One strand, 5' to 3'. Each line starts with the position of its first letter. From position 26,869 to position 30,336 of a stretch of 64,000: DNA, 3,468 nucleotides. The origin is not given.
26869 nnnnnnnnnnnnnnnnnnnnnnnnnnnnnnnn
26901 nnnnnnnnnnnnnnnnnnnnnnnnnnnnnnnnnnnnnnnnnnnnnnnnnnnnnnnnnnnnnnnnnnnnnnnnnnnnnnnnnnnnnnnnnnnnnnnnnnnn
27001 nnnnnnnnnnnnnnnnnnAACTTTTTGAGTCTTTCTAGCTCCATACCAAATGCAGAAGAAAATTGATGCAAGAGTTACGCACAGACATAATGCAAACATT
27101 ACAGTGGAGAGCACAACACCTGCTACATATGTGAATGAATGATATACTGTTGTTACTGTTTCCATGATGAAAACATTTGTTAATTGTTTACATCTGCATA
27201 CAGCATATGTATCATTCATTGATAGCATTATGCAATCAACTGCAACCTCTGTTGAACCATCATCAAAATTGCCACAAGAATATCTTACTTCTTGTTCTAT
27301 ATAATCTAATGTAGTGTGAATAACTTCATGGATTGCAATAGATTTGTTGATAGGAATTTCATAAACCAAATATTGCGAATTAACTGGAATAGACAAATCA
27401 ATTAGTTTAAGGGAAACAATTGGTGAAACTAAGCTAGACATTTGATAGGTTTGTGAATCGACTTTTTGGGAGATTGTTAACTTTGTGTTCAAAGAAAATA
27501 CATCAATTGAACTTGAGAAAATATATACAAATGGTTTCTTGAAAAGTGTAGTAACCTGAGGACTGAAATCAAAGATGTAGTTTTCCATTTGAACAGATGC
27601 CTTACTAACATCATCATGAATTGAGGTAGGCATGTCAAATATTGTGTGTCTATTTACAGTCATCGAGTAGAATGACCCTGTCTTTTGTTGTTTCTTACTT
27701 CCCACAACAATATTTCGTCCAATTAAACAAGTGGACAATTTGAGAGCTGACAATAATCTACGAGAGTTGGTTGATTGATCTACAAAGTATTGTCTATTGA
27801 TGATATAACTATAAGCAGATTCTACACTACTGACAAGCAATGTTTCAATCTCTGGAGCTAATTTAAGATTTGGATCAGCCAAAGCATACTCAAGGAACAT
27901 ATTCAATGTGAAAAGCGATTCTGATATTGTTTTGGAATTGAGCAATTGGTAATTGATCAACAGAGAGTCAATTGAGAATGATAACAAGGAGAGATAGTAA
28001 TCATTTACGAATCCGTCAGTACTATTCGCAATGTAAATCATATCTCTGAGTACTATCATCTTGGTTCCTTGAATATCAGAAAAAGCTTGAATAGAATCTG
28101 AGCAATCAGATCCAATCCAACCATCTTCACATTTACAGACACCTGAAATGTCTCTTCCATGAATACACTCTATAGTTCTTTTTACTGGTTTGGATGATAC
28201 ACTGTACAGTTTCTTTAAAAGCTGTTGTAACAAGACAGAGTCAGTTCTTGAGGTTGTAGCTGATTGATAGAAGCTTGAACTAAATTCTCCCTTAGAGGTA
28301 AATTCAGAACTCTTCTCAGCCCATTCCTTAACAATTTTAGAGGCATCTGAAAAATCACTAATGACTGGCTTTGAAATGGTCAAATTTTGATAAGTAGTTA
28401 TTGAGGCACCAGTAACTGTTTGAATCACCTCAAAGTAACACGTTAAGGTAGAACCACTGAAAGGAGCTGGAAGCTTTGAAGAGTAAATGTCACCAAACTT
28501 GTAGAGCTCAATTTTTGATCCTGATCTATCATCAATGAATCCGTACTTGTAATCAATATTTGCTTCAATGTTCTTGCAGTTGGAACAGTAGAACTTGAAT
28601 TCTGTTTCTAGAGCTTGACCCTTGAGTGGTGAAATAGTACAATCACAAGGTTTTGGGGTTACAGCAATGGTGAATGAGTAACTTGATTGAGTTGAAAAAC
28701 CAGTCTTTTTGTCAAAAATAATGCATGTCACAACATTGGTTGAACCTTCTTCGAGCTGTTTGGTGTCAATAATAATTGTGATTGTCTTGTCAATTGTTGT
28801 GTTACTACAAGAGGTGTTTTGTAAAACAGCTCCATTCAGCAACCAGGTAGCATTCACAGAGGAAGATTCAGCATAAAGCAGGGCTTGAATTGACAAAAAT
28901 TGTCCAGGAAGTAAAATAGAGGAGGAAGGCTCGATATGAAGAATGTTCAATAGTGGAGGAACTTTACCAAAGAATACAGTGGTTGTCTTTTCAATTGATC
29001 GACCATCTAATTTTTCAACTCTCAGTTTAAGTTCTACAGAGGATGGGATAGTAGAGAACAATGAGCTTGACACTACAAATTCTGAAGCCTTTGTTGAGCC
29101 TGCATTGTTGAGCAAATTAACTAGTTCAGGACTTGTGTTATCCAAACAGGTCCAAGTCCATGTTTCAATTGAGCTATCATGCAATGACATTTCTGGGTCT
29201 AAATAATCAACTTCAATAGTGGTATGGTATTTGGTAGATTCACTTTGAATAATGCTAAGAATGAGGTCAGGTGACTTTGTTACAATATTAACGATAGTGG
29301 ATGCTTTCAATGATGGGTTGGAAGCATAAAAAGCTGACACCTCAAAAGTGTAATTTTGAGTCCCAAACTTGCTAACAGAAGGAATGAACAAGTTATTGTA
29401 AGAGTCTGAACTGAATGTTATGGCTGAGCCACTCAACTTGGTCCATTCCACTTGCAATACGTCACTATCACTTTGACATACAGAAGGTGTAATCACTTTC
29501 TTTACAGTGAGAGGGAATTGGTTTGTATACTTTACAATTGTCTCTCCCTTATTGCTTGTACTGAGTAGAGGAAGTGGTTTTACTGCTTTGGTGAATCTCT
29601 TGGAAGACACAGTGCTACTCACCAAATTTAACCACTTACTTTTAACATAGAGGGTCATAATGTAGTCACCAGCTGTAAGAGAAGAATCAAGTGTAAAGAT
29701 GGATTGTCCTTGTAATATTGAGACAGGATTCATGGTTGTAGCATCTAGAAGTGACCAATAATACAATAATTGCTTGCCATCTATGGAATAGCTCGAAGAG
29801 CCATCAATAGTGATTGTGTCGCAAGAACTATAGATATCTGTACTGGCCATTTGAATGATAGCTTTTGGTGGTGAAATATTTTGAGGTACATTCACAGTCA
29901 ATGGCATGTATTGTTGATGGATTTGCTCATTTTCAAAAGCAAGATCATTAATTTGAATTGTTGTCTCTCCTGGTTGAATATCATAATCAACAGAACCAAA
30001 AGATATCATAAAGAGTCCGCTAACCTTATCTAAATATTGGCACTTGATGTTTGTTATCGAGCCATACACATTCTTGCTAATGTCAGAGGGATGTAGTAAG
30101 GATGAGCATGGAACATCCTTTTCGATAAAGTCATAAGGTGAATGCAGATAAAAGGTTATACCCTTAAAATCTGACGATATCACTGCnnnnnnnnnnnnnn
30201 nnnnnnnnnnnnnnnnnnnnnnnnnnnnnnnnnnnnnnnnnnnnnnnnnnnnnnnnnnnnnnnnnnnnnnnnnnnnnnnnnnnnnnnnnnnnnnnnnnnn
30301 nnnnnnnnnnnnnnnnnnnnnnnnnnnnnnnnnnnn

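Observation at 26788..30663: REJ-module + GPS-motif giant single-pass membrane protein (polycystin-1/suREJ-like ectodomain without the channel part)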

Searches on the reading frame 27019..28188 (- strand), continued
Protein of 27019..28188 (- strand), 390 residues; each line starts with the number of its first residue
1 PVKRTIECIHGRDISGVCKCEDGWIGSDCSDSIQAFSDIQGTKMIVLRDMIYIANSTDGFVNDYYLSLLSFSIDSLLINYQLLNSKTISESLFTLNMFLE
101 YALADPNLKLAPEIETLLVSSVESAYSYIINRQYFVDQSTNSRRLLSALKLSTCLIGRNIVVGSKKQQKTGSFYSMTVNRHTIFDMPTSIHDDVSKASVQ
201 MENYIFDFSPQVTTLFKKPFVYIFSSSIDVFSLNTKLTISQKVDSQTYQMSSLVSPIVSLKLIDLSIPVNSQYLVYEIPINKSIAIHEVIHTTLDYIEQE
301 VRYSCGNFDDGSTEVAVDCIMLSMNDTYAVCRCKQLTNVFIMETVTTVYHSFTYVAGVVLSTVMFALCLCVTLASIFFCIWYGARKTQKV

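Call 67: search_protein_families(library=pfam, alignment_id=A3, max_evalue=10)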
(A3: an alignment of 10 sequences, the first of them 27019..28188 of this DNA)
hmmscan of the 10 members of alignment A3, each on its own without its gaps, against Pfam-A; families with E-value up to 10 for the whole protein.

A. member 1, window:27019-28188:- (390 aa): 7 families
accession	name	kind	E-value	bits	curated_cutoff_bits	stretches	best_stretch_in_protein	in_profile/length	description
PF23301.1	EGF_PEAR1L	-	0.0012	19.3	37.5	1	7-31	12-37/49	Platelet endothelial aggregation receptor 1-like, EGF domain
PF25024.1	EGF_TEN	-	0.0038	17.3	65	1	10-32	6-59/234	Teneurin EGF domain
PF23106.1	EGF_Teneurin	-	0.011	16.2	24.3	1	10-30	8-28/30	Teneurin-like EGF domain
PF25820.1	DUF7949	-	0.063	14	27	1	15-31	17-33/35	Domain of unknown function (DUF7949)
PF01825.27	GPS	-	0.13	13.2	22.5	1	319-338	21-41/45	GPCR proteolysis site, GPS, motif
PF07974.19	EGF_2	-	2.5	8.9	22.1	1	15-29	18-32/32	EGF-like domain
PF04863.19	EGF_alliinase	-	2.9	8.8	25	1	15-33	34-52/55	Alliinase EGF-like domain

B. families by the number of members that match (of 10 scanned): 36 families (the first 25 are shown)
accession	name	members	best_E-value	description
PF23106.1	EGF_Teneurin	8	3.8e-07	Teneurin-like EGF domain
PF25024.1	EGF_TEN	8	4.5e-06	Teneurin EGF domain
PF07974.19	EGF_2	8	4e-05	EGF-like domain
PF00053.31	EGF_laminin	5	0.0064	Laminin EGF domain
PF01825.27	GPS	4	0.13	GPCR proteolysis site, GPS, motif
PF24887.1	EGF_STAB1-2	3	0.0047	Stabilin-1/2, EGF-like domain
PF25820.1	DUF7949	3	0.045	Domain of unknown function (DUF7949)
PF01414.25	DSL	2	0.12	Delta serrate ligand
PF21700.4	EGF_DL_JAG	2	0.28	Delta-like/Jagged, EGF-like domain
PF00008.33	EGF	2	1.5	EGF-like domain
PF04863.19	EGF_alliinase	2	2.9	Alliinase EGF-like domain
PF12947.13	EGF_3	2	5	EGF domain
PF23301.1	EGF_PEAR1L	1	0.0012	Platelet endothelial aggregation receptor 1-like, EGF domain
PF18372.7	I-EGF_1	1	0.0056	Integrin beta epidermal growth factor like domain 1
PF07204.16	Orthoreo_P10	1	0.014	Orthoreovirus membrane fusion protein p10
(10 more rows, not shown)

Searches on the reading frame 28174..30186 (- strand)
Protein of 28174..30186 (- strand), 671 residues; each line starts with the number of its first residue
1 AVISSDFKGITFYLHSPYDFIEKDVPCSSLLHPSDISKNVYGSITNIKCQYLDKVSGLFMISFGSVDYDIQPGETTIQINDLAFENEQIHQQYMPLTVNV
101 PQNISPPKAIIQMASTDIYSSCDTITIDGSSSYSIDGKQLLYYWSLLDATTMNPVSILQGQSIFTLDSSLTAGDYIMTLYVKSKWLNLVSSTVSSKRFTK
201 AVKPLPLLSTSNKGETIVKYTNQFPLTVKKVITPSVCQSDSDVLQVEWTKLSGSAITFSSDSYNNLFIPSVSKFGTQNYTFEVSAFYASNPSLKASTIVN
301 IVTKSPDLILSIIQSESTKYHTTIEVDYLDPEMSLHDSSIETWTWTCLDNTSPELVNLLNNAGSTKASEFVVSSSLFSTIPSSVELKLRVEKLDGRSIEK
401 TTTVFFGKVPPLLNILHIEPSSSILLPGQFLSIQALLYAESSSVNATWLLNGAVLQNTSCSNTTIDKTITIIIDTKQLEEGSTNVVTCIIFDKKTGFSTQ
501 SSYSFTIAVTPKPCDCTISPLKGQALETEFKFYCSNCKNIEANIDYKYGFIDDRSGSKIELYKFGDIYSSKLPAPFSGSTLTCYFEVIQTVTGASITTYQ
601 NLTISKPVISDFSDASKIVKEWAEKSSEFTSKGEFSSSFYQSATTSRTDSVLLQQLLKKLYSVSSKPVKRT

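Call 65: search_solved_structures(query=window:28174-30186:-, max_evalue=1, show_alignments=1)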
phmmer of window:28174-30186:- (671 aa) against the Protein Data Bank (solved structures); distinct sequences matched with E-value up to 1: 0.
